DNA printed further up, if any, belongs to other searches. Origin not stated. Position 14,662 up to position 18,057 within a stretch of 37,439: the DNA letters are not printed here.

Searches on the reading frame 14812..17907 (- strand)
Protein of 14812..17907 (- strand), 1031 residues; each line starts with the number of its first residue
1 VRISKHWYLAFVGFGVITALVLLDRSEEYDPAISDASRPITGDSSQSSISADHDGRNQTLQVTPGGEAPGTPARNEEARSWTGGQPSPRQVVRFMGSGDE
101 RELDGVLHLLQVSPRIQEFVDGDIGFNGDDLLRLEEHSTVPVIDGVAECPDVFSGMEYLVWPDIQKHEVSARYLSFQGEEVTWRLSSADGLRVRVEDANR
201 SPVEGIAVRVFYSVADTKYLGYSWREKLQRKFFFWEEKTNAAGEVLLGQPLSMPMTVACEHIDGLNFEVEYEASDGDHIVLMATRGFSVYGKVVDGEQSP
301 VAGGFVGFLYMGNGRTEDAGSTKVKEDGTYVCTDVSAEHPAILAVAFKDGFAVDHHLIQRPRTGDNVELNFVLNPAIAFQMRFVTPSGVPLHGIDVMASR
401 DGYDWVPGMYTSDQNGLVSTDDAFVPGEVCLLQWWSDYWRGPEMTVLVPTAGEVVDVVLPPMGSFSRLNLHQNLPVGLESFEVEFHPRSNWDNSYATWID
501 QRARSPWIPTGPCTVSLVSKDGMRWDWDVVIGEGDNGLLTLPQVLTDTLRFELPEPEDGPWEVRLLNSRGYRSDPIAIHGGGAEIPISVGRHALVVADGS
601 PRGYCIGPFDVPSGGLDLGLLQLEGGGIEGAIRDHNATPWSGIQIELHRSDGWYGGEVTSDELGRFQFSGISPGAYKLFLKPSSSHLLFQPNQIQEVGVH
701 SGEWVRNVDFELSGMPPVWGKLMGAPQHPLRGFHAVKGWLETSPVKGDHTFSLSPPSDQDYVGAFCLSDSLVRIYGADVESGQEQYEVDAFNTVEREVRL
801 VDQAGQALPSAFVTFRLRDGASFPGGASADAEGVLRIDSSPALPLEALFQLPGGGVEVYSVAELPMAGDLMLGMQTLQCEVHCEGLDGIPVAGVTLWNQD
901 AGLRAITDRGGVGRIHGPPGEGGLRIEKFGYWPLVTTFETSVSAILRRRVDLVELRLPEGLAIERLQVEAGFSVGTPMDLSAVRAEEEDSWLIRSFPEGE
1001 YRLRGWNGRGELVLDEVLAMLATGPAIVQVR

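Call 10: search_protein_families(library=pfam, proteins=[window:14812-17907:-], max_evalue=0.001)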
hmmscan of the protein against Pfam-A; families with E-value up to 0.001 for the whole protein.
window:14812-17907:- (1031 aa): 3 families
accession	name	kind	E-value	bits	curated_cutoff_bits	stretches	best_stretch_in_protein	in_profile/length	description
PF13620.12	CarboxypepD_reg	-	5.1e-18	65.6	32.3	1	628-712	2-81/82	Carboxypeptidase regulatory-like domain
PF02369.22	Big_1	-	2.2e-05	24.9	34.9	0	793-837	18-64/93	Bacterial Ig-like domain (group 1)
PF17210.9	SdrD_B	-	0.00019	22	29.7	0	632-682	16-66/112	SdrD B-like domain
